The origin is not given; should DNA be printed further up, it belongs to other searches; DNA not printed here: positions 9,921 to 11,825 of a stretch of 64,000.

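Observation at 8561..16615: A TPP riboswitch heads a thiamine salvage/uptake operon that appears to run on into a GcvT-like aminomethyltransferase and a CrtI-like FAD oxidoreductase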

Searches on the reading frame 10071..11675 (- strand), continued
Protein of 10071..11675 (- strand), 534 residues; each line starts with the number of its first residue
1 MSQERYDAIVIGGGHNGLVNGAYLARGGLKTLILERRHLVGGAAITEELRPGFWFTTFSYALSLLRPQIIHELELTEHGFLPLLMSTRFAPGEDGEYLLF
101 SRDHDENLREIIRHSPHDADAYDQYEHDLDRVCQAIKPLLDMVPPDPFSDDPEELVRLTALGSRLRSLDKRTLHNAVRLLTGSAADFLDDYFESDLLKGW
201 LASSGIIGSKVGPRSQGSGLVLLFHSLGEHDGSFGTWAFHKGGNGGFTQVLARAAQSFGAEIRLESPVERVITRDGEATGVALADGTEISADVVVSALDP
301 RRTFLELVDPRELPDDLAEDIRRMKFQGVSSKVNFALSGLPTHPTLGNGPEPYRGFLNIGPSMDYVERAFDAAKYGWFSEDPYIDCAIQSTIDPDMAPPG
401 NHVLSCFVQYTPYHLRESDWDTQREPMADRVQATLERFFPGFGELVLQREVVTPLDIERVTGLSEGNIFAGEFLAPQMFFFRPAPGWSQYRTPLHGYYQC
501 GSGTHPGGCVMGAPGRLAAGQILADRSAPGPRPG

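Call 40: predict_structure(alignment_id=A2)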
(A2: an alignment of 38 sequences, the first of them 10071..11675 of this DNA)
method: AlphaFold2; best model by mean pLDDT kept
length: 534 residues; sequences in the alignment: 38
mean_pLDDT: 69.0   pTM: 0.72
mean pLDDT of the five models: 69.0, 67.0, 66.4, 59.1, 48.7
residues with pLDDT >= 90: 68; 70-90: 225; 50-70: 125; < 50: 116
segments of 3 or more residues with pLDDT < 50: 42-45, 58-64, 82-85, 207-211, 230-246, 320-329, 361-378, 411-417, 460-485, 502-513, 531-534
pLDDT, mean of each block of 10 residues (from residue 1): 77 75 92 80 52 59 55 75 58 79 81 88 87 79 69 82 87 86 79 83 56 61 61 31 45 89 90 90 94 81 69 62 44 84 73 60 44 42 69 75 75 49 79 87 91 59 40 36 52 80 38 64 78 37
secondary structure, 60 per line:
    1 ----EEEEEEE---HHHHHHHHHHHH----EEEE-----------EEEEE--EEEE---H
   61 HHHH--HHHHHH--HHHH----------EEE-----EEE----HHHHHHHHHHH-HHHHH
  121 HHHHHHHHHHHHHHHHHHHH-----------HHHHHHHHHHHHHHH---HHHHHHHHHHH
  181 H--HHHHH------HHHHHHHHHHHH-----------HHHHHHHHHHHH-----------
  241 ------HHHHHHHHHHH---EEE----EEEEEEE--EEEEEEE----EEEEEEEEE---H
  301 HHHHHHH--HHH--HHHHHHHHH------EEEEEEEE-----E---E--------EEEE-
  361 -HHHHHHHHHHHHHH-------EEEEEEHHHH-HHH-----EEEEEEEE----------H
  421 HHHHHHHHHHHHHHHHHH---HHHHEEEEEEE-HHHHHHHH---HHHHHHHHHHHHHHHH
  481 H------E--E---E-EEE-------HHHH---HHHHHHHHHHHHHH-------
elements in order: E5-11 H15-26 E31-34 E46-50 E53-56 H60-64 H67-72 H75-78 E89-91 E97-99 H104-114 H116-140 H152-166 H170-181 H184-188 H195-206 H218-229 H247-257 E261-263 E268-274 E277-283 E288-296 H300-307 H315-323 E330-337 E356-359 H362-375 E383-388 H389-392 E402-409 H420-438 H442-445 E446-452 H454-461 H465-481 E497-499 H507-510 H514-527

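Call 46: fold_search(model_id=the predicted structure, library=pdb)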
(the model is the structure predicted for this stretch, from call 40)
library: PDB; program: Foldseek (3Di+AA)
matches with E <= 10: 1917; with E <= 0.001: 1102
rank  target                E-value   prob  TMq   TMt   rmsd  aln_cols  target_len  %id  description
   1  4rep                  6.7e-21  1.00  0.68  0.74   5.9       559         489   17  Crystal Structure of gamma-carotenoid desaturase (released 2015-07-15)
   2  4dgk                  6.0e-19  1.00  0.52  0.66   9.3       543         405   19  Crystal structure of Phytoene desaturase CRTI from Pantoea ananatis (released 2012-10-10)
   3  6c71_D                2.1e-16  1.00  0.50  0.59   7.2       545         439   15  Nicotine Oxidoreductase in Complex with S-nicotine (released 2018-07-11)
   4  6c71_B                3.6e-16  1.00  0.52  0.60   7.1       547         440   16  Nicotine Oxidoreductase in Complex with S-nicotine (released 2018-07-11)
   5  3ka7                  4.4e-16  1.00  0.55  0.67   9.3       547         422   16  Crystal Structure of an oxidoreductase from Methanosarcina mazei. Northeast Structural Genomics Consortium target id MaR (released 2009-11-17)
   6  5ttj_A                5.4e-16  1.00  0.52  0.61   7.2       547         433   16  Crystal Structure of Nicotine Oxidoreductase from Pseudomonas putida (released 2017-02-08)
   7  7c4a_B                7.5e-16  1.00  0.51  0.59   7.3       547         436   15  nicA2 with cofactor FAD (released 2020-06-03)
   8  7khn                  8.3e-16  1.00  0.52  0.60   7.2       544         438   15  NicA2 variant N462Y/W427Y in complex with (S)-nicotine (released 2021-02-03)
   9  5ttk_A                1.3e-15  1.00  0.51  0.60   7.3       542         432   15  Crystal Structure of Selenomethionine-incorporated Nicotine Oxidoreductase from Pseudomonas putida (released 2017-01-25)
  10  6c71_C                1.3e-15  1.00  0.50  0.59   7.4       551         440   16  Nicotine Oxidoreductase in Complex with S-nicotine (released 2018-07-11)
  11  7c49_A                1.5e-15  1.00  0.52  0.61   6.9       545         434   16  nicA2 with cofactor FAD and substrate nicotine (released 2020-06-03)
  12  7kho_A                1.7e-15  1.00  0.51  0.60   7.3       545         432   16  NicA2 variant N462V in complex with (S)-nicotine (released 2021-02-10)
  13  8dq7_A                1.8e-15  1.00  0.51  0.60   7.0       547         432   17  The structure of NicA2 variant F104L/A107T/S146I/G317D/H368R/L449V/N462S from Pseudomonas putida (released 2023-07-26)
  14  5ttj_B                2.8e-15  1.00  0.50  0.58   7.4       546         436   17  Crystal Structure of Nicotine Oxidoreductase from Pseudomonas putida (released 2017-02-08)
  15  5ttk_C                4.5e-15  1.00  0.50  0.59   7.2       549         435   16  Crystal Structure of Selenomethionine-incorporated Nicotine Oxidoreductase from Pseudomonas putida (released 2017-01-25)
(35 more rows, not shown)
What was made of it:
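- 10071..11675 (-): CrtI/CrtO-like FAD flavoprotein with the amine-oxidase fold. It has its own Shine-Dalgarno sequence (GAAGGAG) and is always paired with the GcvT-like gene. The AlphaFold2 model (pLDDT 69) best matches CrtD 4rep and CrtI 4dgk, then NicA2, monoamine oxidase and putrescine oxidase (calls 40, 46).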

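Call 49: search_protein_representatives(protein=window:10071-11675:-)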
Query: 534 residues. Proteins with E-value up to 0.001 (for the whole library): 20141; up to 1e-10: 9598; up to 1e-30: 2332. The best 150 are listed.
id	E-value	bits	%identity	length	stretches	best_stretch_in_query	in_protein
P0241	2.6e-253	858.2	70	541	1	1-528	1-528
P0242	1.0e-190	651.6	71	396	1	136-527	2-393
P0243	4.1e-172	590.2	77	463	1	4-335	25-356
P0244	6.3e-166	569.8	74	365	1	4-336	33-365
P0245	3.4e-164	564.0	74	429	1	81-409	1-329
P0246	8.6e-164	562.7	50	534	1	4-530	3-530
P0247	1.3e-155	535.8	69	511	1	5-345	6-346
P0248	1.3e-146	506.1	66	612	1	30-405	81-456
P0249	1.8e-146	505.6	68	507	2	133-353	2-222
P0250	6.1e-138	477.4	45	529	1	4-526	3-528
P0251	2.8e-135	468.6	46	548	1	4-528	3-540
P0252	5.0e-134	464.5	45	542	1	5-527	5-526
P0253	1.8e-132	459.3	42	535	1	3-529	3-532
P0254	2.5e-130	452.3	44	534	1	5-526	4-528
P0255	3.7e-130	451.7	47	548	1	2-525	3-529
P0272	5.8e-115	401.5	43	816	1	6-532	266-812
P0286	1.0e-108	380.9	40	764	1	4-521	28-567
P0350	8.2e-96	338.3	40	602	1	4-519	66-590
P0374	1.5e-92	327.6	43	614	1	5-523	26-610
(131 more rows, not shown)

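Call 50: search_protein_families(library=pfam, proteins=[P0272, P0286, P0248, P0374, P0350], max_evalue=0.00001)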
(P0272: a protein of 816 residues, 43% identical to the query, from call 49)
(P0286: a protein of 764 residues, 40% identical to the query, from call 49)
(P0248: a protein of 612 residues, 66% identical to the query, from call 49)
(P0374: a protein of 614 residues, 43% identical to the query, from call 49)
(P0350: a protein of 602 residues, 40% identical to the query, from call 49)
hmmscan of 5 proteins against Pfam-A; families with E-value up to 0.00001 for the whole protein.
P0272 (816 aa): 7 families
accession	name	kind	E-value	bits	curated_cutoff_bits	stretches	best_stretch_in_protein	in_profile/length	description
PF01593.30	Amino_oxidase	-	3.1e-16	60.1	19.8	1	277-569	3-259/443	Flavin containing amine oxidoreductase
PF04828.22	GFA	-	3.6e-16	59.7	24.3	1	56-169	2-115/115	Glutathione-dependent formaldehyde-activating enzyme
PF01266.30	DAO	-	8.1e-12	45.8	27.9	1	267-303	1-38/353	FAD dependent oxidoreductase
PF13450.12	NAD_binding_8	-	3.4e-10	40.5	21.9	1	270-317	1-47/68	NAD(P)-binding Rossmann-like domain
PF00890.30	FAD_binding_2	-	1.3e-06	28.3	20.4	0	267-304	1-38/414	FAD binding domain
PF01494.25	FAD_binding_3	-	6.7e-06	26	22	0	267-297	3-33/349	FAD binding domain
PF01946.23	Thi4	-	7.7e-06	25.7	26.2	0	264-304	16-57/235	Thi4 family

P0286 (764 aa): 3 families
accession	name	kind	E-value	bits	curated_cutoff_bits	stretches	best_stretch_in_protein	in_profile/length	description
PF01266.30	DAO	-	1.5e-12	48.2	27.9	0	31-67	1-38/353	FAD dependent oxidoreductase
PF01593.30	Amino_oxidase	-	3.3e-12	46.9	19.8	1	274-380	199-295/443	Flavin containing amine oxidoreductase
PF13450.12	NAD_binding_8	-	2.8e-11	44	21.9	1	34-88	1-54/68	NAD(P)-binding Rossmann-like domain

P0248 (612 aa): 0 families

P0374 (614 aa): 5 families
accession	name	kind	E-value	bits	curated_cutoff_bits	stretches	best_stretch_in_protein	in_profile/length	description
PF01593.30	Amino_oxidase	-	1.6e-16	61.1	19.8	1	273-350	191-258/443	Flavin containing amine oxidoreductase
PF01266.30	DAO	-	2.8e-11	44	27.9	0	28-63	1-37/353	FAD dependent oxidoreductase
PF13450.12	NAD_binding_8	-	1e-10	42.2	21.9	1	31-71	1-41/68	NAD(P)-binding Rossmann-like domain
PF07992.20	Pyr_redox_2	-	4.9e-08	33.2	26.1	0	28-69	2-45/291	Pyridine nucleotide-disulphide oxidoreductase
PF01946.23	Thi4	-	2.8e-07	30.5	26.2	1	24-65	15-57/235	Thi4 family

P0350 (602 aa): 3 families
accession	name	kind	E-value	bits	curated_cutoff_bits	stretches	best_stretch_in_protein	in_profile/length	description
PF13450.12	NAD_binding_8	-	1.8e-13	51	21.9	1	72-124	1-52/68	NAD(P)-binding Rossmann-like domain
PF01266.30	DAO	-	1.4e-09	38.4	27.9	1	69-105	1-38/353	FAD dependent oxidoreductase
PF01593.30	Amino_oxidase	-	2.1e-08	34.3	19.8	1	79-397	3-290/443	Flavin containing amine oxidoreductase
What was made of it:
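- A 43%-identical homologue is fused to a GFA formaldehyde-activating domain (calls 49, 50).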

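Call 51: search_dna_similar(query=window:10071-11675:-, collection=plasmids, mode=protein, max_rows=30, max_evalue=1e-30)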
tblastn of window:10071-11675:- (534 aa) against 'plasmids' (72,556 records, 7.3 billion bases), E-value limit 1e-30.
Records with a match: 69; places in all: 78; records where one place covers at least 80% of the query: 69.
Best place of each record, by identity: <60% 69.
By first word of the organism name: Sphingobium 12; Sulfitobacter 9; Shinella 5; Aminobacter 4; Rhizobium 3; Mesorhizobium 3; Novosphingobium 3; Streptomyces 3; Paracoccaceae 2; Agrobacterium 2; and 20 more.
By predicted mobility (MOB-suite, as given by PLSDB): non-mobilizable 58; conjugative 7; mobilizable 4.
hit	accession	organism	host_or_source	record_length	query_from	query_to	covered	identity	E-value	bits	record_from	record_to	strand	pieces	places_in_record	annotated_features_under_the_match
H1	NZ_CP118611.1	Ensifer adhaerens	Pure isolate,Rhizosphere of Cyperus ...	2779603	5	525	98%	46.7%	5e-149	479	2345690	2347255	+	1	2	none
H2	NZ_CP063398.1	Rhizobium sp. SL42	Amphicarpaea bracteata,Whole ...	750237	2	525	98%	46.3%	6e-148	476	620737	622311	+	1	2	NAD(P)/FAD-dependent oxidoreductase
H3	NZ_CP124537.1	Fuscovulum ytuae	pure culture,sediment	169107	6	529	98%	45.5%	6e-138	447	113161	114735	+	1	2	NAD(P)/FAD-dependent oxidoreductase | aminotransferase class III-fold pyridoxal phosphate-dependent enzyme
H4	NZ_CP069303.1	Shinella sp. PSBB067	monoisolate,Minnesota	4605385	1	529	99%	44.7%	2e-147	475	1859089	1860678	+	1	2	none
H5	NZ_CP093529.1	Shinella zoogloeoides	-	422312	5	529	98%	45.0%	2e-145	469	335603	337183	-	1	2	NAD(P)/FAD-dependent oxidoreductase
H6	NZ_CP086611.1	Shinella zoogloeoides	-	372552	5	529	98%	45.0%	2e-145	469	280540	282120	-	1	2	NAD(P)/FAD-dependent oxidoreductase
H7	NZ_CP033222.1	Parasedimentitalea marina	Cell culture,deep seawater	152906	3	523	98%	41.9%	3e-129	422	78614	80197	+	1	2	NAD(P)/FAD-dependent oxidoreductase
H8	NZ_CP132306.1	Shinella sumterensis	Homo sapiens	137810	4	526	98%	40.4%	3e-126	414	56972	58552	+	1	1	NAD(P)/FAD-dependent oxidoreductase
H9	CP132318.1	Shinella sumterensis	Homo sapiens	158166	4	526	98%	40.4%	3e-126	414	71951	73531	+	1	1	NAD(P)/FAD-dependent oxidoreductase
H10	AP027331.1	Sphingobium sp. TomTYG65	-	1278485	5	530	99%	39.4%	4e-105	353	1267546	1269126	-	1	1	FAD-dependent oxidoreductase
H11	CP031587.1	Paracoccaceae bacterium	Isolate culture,marine surface water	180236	6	526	98%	39.5%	1e-99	337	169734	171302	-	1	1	crtI_2: Phytoene desaturase (neurosporene-forming)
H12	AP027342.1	Sphingobium sp. TomTYG74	-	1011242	5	527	98%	39.2%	2e-109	365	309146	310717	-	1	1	FAD-dependent oxidoreductase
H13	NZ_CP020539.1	Sphingobium herbicidovorans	cell culture,soil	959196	1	525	98%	38.6%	3e-101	342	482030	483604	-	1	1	NAD(P)/FAD-dependent oxidoreductase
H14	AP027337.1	Sphingobium sp. TomTYG72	-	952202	5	530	99%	38.4%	2e-109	365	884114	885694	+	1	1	FAD-dependent oxidoreductase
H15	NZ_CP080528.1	Mesorhizobium sp. AR07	Oxytropis sp.,Cell culture,root nodule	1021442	1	526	99%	38.3%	5e-113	375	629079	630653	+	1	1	record has no annotation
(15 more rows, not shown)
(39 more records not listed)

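Call 52: get_annotated_region(hit=H2, flank=9000)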
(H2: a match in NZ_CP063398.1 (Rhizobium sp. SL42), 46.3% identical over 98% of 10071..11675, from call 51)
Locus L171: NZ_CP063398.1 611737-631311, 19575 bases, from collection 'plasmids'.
description: Rhizobium sp. SL42 plasmid unnamed1, complete sequence
organism: Rhizobium sp. SL42 (NCBI taxid 2806346)
taxonomy: Bacteria; Pseudomonadota; Alphaproteobacteria; Hyphomicrobiales; Rhizobiaceae; Rhizobium; Rhizobium sp. SL42
host: -; source: Amphicarpaea bracteata,Whole organism,root nodules; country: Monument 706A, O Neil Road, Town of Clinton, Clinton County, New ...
typing (MOB-suite, as given by PLSDB): non-mobilizable
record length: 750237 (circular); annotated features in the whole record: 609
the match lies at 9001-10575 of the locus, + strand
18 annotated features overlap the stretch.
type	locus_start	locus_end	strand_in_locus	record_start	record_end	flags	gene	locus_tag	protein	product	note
CDS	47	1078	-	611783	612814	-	-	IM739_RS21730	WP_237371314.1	LacI family DNA-binding transcriptional regulator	-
CDS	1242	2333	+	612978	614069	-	-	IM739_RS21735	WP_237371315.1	fatty acid desaturase family protein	-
CDS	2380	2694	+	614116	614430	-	-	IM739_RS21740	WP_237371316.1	MocE family 2Fe-2S type ferredoxin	-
CDS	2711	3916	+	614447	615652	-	-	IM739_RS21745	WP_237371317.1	FAD-dependent oxidoreductase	-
CDS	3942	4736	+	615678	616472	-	-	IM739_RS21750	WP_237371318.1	3-methyl-2-oxobutanoate hydroxymethyltransferase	GO:0015940 - pantothenate biosynthetic process [Evidence IEA]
CDS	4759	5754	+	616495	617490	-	iolG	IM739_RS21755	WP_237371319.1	inositol 2-dehydrogenase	GO:0019310 - inositol catabolic process [Evidence IEA]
CDS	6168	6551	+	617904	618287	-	-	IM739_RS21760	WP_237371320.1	hypothetical protein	-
CDS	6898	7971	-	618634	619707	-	-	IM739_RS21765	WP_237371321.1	extracellular solute-binding protein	-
CDS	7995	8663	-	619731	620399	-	-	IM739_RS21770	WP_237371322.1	TetR/AcrR family transcriptional regulator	-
CDS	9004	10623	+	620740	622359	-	-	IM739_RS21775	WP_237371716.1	NAD(P)/FAD-dependent oxidoreductase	-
CDS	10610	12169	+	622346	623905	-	-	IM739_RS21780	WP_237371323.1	NAD(P)/FAD-dependent oxidoreductase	-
CDS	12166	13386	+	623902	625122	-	-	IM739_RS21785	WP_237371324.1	aminomethyltransferase family protein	-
CDS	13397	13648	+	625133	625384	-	-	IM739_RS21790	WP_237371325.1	hypothetical protein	-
CDS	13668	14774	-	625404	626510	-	-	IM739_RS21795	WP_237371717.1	ABC transporter ATP-binding protein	-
CDS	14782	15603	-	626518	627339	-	-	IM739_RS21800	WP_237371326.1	ABC transporter permease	GO:0055085 - transmembrane transport [Evidence IEA]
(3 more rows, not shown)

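Call 53: get_annotated_region(hit=H3, flank=9000)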
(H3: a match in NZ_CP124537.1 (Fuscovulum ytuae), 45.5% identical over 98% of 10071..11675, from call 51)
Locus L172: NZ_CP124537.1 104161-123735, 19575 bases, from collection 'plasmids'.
description: Fuscovulum ytuae strain YMD61 plasmid unnamed2, complete sequence
organism: Fuscovulum ytuae (NCBI taxid 3042299)
taxonomy: Bacteria; Pseudomonadota; Alphaproteobacteria; Rhodobacterales; Paracoccaceae; Fuscovulum; Fuscovulum ytuae
host: -; source: pure culture,sediment; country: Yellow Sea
typing (MOB-suite, as given by PLSDB): non-mobilizable
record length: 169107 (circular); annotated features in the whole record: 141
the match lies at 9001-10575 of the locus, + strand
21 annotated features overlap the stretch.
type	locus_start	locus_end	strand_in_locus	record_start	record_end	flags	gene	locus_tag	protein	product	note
CDS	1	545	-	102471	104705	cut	-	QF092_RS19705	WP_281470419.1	molybdopterin cofactor-binding domain-containing protein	-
CDS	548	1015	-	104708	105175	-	-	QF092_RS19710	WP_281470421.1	(2Fe-2S)-binding protein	-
CDS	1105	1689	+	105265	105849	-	-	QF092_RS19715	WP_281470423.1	TetR/AcrR family transcriptional regulator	-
CDS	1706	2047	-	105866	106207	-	-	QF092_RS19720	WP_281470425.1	Hpt domain-containing protein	GO:0000160 - phosphorelay signal transduction system [Evidence IEA]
CDS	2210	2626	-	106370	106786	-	-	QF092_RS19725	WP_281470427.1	host attachment protein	-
CDS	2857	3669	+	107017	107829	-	-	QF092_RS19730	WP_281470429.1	ATP-binding cassette domain-containing protein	-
CDS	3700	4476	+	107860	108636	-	-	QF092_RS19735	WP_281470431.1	transporter substrate-binding domain-containing protein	-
CDS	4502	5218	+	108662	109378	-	-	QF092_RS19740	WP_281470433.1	ABC transporter permease subunit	GO:0015837 - amine transport [Evidence IEA]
CDS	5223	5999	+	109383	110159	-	-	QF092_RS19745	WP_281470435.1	ABC transporter permease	-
CDS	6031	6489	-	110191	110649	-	-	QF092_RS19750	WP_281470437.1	hypothetical protein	-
CDS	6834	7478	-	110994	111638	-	-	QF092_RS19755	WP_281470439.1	TetR family transcriptional regulator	-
CDS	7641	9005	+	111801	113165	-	-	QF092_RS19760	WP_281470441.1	aminotransferase class III-fold pyridoxal phosphate-dependent enzyme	-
CDS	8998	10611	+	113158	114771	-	-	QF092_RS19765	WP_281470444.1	NAD(P)/FAD-dependent oxidoreductase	-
CDS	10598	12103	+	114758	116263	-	-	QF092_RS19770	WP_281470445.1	NAD(P)/FAD-dependent oxidoreductase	-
CDS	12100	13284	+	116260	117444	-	-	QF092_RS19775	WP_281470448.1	aminomethyltransferase family protein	-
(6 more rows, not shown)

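Call 54: get_annotated_region(hit=H5, flank=9000)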
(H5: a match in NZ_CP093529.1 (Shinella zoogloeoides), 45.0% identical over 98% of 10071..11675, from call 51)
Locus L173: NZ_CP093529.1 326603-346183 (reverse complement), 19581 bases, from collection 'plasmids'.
description: Shinella zoogloeoides strain XJ20 plasmid p1, complete sequence
organism: Shinella zoogloeoides (NCBI taxid 352475)
taxonomy: Bacteria; Pseudomonadota; Alphaproteobacteria; Hyphomicrobiales; Rhizobiaceae; Shinella; Shinella zoogloeoides
host: -; source: -; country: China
typing (MOB-suite, as given by PLSDB): non-mobilizable
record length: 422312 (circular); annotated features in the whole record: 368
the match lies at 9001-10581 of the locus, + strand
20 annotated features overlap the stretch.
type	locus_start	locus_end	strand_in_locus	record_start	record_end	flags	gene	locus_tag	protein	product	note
CDS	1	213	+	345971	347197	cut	-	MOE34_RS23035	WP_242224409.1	DUF2325 domain-containing protein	-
CDS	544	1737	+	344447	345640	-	-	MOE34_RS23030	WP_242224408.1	aromatic ring-hydroxylating dioxygenase subunit alpha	-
CDS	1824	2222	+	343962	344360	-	-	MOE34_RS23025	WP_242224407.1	hypothetical protein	-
CDS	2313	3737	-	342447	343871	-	-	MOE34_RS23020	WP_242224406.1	aminotransferase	-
CDS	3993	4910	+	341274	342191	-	-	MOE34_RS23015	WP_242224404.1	ABC transporter permease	GO:0055085 - transmembrane transport [Evidence IEA]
CDS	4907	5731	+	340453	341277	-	-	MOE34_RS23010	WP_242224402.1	ABC transporter permease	GO:0055085 - transmembrane transport [Evidence IEA]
CDS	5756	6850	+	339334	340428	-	-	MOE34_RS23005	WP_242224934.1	ABC transporter ATP-binding protein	-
CDS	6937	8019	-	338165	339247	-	-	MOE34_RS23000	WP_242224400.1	ABC transporter substrate-binding protein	-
CDS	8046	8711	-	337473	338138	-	-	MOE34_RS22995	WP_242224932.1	TetR family transcriptional regulator C-terminal domain-containing protein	-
CDS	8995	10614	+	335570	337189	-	-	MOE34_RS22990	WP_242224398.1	NAD(P)/FAD-dependent oxidoreductase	-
CDS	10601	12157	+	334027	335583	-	-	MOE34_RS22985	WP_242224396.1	NAD(P)/FAD-dependent oxidoreductase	-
CDS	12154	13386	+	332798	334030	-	-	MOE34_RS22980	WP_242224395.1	aminomethyltransferase family protein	-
CDS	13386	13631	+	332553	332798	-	-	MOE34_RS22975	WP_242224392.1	hypothetical protein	-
CDS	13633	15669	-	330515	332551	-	-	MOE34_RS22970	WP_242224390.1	NADH:flavin oxidoreductase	-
CDS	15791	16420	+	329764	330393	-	-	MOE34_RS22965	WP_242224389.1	TetR/AcrR family transcriptional regulator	GO:0006355 - regulation of DNA-templated transcription [Evidence IEA]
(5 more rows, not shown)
